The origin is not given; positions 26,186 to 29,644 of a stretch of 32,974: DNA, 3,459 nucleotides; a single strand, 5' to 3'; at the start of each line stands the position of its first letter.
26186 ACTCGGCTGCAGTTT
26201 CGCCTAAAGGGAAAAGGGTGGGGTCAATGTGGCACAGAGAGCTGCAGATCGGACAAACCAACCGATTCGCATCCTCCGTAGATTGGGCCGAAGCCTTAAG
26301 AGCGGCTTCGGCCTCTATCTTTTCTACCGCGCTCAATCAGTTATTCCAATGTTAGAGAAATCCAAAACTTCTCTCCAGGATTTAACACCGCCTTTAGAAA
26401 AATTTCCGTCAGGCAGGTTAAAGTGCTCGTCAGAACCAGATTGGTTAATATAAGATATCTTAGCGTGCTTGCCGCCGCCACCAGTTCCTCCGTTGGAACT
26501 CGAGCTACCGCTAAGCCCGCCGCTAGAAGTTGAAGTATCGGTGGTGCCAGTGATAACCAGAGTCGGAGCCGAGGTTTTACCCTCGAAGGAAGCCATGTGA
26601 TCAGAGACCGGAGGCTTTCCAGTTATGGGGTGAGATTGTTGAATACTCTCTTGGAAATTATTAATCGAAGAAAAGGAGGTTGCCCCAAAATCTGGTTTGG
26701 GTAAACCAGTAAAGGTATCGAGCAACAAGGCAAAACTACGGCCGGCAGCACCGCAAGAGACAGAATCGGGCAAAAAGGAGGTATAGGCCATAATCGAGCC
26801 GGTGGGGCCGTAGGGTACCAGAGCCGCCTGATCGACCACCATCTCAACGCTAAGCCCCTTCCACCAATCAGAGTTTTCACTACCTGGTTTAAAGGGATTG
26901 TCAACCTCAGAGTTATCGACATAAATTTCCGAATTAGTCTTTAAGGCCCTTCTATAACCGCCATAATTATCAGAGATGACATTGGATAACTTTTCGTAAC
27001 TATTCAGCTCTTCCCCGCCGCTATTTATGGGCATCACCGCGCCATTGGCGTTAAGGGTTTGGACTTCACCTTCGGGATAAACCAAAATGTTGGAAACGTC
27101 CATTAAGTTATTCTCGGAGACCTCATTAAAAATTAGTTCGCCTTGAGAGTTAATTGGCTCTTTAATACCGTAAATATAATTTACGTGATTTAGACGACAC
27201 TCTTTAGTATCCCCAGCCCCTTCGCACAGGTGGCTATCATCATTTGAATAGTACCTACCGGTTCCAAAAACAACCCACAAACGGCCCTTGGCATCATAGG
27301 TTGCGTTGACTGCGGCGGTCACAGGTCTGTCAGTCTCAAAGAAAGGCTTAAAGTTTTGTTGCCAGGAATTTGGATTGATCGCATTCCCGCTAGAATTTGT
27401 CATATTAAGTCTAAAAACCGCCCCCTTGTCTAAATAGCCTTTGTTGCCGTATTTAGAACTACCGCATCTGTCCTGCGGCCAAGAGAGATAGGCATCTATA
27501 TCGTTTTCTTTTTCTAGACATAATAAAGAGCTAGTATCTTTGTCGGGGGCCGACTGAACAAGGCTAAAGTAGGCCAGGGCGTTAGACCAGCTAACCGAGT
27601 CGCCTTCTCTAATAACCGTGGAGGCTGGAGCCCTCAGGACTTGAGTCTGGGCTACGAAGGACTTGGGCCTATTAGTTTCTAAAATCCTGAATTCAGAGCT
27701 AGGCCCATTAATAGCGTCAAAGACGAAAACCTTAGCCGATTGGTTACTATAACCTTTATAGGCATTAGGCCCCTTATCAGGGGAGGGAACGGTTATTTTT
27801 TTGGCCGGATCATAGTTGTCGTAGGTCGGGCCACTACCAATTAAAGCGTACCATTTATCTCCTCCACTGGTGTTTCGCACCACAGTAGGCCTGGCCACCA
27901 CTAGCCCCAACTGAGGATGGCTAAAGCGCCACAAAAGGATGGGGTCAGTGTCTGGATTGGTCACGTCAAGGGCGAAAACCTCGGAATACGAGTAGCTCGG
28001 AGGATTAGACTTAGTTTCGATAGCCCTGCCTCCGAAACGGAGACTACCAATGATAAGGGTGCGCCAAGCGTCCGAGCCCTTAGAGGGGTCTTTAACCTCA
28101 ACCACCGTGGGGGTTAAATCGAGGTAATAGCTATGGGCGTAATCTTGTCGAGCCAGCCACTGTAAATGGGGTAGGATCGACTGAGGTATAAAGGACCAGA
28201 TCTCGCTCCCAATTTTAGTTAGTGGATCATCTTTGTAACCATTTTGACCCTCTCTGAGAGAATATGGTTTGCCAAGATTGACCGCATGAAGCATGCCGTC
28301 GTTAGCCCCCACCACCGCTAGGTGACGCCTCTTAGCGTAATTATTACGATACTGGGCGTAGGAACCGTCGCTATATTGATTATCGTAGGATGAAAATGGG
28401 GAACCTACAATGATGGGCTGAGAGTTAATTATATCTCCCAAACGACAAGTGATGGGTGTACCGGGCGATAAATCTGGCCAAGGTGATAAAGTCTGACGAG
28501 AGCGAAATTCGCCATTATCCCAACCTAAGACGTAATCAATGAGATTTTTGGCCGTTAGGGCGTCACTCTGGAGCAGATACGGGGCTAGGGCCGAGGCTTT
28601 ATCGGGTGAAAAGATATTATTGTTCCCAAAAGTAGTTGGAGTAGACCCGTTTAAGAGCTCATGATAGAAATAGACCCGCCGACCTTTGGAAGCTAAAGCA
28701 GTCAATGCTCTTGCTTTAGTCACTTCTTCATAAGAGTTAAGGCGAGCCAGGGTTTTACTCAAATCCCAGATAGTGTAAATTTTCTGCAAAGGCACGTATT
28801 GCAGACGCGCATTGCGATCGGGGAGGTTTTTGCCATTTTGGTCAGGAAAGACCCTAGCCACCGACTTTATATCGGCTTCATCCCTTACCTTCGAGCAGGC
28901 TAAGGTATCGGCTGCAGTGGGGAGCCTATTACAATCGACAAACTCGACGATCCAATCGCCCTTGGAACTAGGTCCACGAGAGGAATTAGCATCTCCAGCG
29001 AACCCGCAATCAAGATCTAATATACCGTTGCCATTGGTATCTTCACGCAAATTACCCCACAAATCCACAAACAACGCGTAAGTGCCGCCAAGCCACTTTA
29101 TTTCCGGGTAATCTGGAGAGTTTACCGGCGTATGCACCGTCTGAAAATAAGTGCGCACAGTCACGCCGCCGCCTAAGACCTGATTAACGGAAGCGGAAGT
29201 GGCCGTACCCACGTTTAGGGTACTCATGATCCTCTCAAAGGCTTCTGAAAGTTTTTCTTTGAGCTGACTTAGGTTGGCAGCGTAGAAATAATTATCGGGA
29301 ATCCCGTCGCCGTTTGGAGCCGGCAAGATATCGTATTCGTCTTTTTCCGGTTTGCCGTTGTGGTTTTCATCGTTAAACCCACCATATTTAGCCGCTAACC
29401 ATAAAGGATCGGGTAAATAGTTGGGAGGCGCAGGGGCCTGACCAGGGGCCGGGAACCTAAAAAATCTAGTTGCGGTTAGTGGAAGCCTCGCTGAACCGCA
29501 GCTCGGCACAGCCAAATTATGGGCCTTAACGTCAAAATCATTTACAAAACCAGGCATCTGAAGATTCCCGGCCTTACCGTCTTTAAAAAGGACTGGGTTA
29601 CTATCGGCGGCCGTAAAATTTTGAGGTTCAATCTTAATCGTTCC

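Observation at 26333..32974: Giant PilY1-like protein (at least 2213 aa) that runs off the window edge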

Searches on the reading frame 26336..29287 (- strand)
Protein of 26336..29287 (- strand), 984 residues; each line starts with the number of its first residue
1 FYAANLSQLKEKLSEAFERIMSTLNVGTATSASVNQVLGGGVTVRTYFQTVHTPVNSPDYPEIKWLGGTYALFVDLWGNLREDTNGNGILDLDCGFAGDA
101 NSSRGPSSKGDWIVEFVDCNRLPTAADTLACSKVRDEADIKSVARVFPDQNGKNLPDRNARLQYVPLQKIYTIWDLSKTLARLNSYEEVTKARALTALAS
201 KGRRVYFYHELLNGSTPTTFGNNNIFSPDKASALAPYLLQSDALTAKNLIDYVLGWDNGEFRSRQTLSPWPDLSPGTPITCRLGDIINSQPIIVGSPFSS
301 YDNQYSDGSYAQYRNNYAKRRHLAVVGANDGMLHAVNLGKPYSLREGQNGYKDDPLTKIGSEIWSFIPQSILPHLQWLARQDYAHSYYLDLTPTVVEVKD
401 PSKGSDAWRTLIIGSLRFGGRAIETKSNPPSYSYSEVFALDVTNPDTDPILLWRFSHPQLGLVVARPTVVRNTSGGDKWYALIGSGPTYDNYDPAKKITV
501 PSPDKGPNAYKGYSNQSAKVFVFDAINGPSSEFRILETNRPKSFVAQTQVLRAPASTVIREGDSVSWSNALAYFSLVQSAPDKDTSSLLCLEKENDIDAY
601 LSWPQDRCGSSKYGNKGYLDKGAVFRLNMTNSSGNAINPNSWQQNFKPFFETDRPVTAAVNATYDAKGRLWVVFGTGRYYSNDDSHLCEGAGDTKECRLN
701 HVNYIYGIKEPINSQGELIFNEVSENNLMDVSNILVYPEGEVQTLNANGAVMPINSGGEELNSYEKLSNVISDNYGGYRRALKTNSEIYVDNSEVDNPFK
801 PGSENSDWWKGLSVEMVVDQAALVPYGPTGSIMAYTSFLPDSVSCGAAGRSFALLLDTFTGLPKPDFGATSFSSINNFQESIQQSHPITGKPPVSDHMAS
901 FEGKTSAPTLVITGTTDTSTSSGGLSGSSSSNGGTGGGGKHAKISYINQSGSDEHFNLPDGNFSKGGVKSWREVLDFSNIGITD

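Call 39: predict_structure(alignment_id=A2)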
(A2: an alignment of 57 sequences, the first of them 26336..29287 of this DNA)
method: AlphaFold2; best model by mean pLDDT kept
length: 984 residues; sequences in the alignment: 57
mean_pLDDT: 88.3   pTM: 0.89
mean pLDDT of the five models: 88.3, 87.6, 85.9, 85.7, 84.6
residues with pLDDT >= 90: 699; 70-90: 180; 50-70: 51; < 50: 54
segments of 3 or more residues with pLDDT < 50: 1-3, 21-27, 34-39, 918-936, 966-984
pLDDT, mean of each block of 10 residues (from residue 1): 57 57 48 49 88 93 91 89 95 95 96 94 95 95 95 91 96 96 97 96 97 96 97 96 97 95 95 95 88 92 94 94 94 95 82 94 96 92 73 91 91 80 87 94 97 96 93 95 96 95 91 95 97 96 96 93 93 97 87 96 95 94 97 94 98 94 94 95 87 91 97 91 96 95 93 95 97 97 78 93 88 89 89 94 75 96 92 80 79 91 88 61 41 52 85 85 48 35 42
secondary structure, 60 per line:
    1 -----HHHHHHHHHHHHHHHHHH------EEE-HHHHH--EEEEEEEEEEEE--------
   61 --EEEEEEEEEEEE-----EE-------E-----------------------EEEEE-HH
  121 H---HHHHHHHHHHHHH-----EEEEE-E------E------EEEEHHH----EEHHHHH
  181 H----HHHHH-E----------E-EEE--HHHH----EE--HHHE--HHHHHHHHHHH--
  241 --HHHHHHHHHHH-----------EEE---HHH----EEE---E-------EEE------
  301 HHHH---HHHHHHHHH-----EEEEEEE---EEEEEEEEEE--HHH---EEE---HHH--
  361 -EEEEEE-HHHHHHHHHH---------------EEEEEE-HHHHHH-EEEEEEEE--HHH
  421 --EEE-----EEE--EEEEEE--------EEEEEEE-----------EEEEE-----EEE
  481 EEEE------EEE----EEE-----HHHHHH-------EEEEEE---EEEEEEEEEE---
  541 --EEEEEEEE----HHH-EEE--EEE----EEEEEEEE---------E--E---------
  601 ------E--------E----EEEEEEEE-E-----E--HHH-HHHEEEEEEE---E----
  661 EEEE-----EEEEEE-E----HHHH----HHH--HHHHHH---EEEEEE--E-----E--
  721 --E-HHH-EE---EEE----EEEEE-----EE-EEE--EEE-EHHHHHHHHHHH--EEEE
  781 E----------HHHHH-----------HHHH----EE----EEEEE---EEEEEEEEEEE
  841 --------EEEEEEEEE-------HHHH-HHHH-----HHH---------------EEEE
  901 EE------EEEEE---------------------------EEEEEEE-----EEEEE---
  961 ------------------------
elements in order (helices of 4 or more, strands of 3 or more residues): H6-23 E30-32 H34-38 E41-52 E63-74 E113-117 H125-137 E143-147 E163-166 H176-181 H186-190 E205-207 H210-213 H228-238 H243-253 E265-267 E278-280 E292-294 H301-304 H308-316 E322-328 E332-341 E350-352 E362-367 H369-378 E394-399 H401-406 E408-415 E423-425 E431-433 E436-441 E450-456 E468-472 E478-484 E491-493 E498-500 H506-511 E519-524 E528-537 E543-550 E559-561 E564-566 E571-578 E621-628 E646-652 E661-664 E670-675 H682-685 H695-700 E704-709 E734-736 E741-745 E754-756 E759-761 H764-774 E777-781 H792-796 H808-811 E822-826 E830-840 E849-857 H865-868 H870-873 E897-902 E909-913 E941-947 E953-957
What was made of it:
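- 28568..29494 (-): Family-wide conserved closing segment of the head plus the neck (aa 1161-1469): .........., the 12-residue EF-hand-like loop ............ (aa 1202-1213, nt 29336-29371), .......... (aa 1221-1230), a long helix, and the 9-residue loop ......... (aa 1312-1320, nt 29015-29041). Model B has pLDDT 88-97 here (call 39).
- On PilY1/PilC family (type IVa pilus tip-associated protein): AF2 propeller with pLDDT 88 (call 39).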

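Call 43: fold_search(model_id=the predicted structure, library=pdb)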
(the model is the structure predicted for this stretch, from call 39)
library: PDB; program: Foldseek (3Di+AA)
matches with E <= 10: 354; with E <= 0.001: 24
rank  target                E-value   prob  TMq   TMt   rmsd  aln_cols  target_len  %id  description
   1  7zgp_A                6.4e-06  0.99  0.17  0.15  20.9       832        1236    8  Polymerase module of CPF in complex with Mpe1 and a pre-cleaved CYC1 RNA (released 2022-05-25)
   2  7zgr_A                3.5e-05  0.69  0.12  0.10  22.4       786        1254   10  Polymerase module of yeast CPF in complex with Mpe1, the yPIM of Cft2 and the pre-cleaved CYC1 RNA (released 2022-05-25)
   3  2f26                  3.7e-05  1.00  0.19  0.40  11.1       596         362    8  Crystal Structure of the Human Sialidase Neu2 E111Q-Q112E Double Mutant (released 2006-11-21)
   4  2f27_A                3.7e-05  1.00  0.20  0.40  11.2       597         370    8  Crystal Structure of the Human Sialidase Neu2 E111Q-Q112E Double Mutant in Complex with DANA Inhibitor (released 2006-11-21)
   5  7zgq_A                3.7e-05  0.98  0.17  0.14  17.5       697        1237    8  Polymerase module of yeast CPF in complex with the yPIM of Cft2 (released 2022-05-25)
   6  2f0z                  4.5e-05  1.00  0.18  0.37  11.6       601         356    8  Crystal Structure of the Human Sialidase Neu2 in Complex with Zanamivir inhibitor (released 2006-11-21)
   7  2f27_B                8.7e-05  1.00  0.19  0.40  11.4       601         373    9  Crystal Structure of the Human Sialidase Neu2 E111Q-Q112E Double Mutant in Complex with DANA Inhibitor (released 2006-11-21)
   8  2f28                  9.6e-05  1.00  0.19  0.39  11.3       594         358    8  Crystal Structure of the Human Sialidase Neu2 Q116E Mutant (released 2006-11-21)
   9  1vcu_A                1.1e-04  1.00  0.20  0.41  11.4       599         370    9  Structure of the human cytosolic sialidase Neu2 in complex with the inhibitor DANA (released 2004-11-02)
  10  1so7                  1.1e-04  1.00  0.19  0.39  11.3       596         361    9  Maltose-induced structure of the human cytolsolic sialidase Neu2 (released 2004-11-02)
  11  1vcu_B                1.3e-04  1.00  0.20  0.42  10.9       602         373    8  Structure of the human cytosolic sialidase Neu2 in complex with the inhibitor DANA (released 2004-11-02)
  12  8k80_A                1.3e-04  0.99  0.18  0.33  13.2       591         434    8  Crystal structure of Langya Virus attachment (G) glycoprotein (released 2023-09-13)
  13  8tvi_A                1.3e-04  0.99  0.17  0.28  13.5       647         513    8  Langya Virus G glycoprotein (LayV G) with stabilizing mutations (released 2024-05-01)
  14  2f25_B                1.4e-04  1.00  0.19  0.40  11.3       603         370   10  Crystal Structure of the Human Sialidase Neu2 E111Q Mutant in Complex with DANA Inhibitor (released 2006-11-21)
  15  2f25_A                1.7e-04  1.00  0.19  0.39  11.4       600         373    8  Crystal Structure of the Human Sialidase Neu2 E111Q Mutant in Complex with DANA Inhibitor (released 2006-11-21)
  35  6urg_A                4.8e-03  0.21  0.13  0.11  22.1       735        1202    9  Cryo-EM structure of human CPSF160-WDR33-CPSF30-CPSF100 PIM complex (released 2019-11-27)
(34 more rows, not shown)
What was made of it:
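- Propeller fold with pLDDT 88 (calls 39, 43).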

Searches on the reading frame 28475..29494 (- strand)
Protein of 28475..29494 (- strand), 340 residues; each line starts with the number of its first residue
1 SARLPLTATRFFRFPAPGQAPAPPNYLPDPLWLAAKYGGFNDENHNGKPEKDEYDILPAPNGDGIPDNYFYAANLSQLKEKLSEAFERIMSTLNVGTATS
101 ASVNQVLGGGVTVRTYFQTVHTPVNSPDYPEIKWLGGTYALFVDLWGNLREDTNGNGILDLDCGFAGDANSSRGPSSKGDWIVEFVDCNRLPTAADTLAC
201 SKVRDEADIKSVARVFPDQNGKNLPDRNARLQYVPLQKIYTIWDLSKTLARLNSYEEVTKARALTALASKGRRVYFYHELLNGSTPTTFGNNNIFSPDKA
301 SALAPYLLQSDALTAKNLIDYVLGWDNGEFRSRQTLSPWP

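Call 71: search_protein_families(library=pfam, proteins=[window:28475-29494:-], max_evalue=5)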
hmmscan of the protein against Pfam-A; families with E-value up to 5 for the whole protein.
window:28475-29494:- (340 aa): 0 families
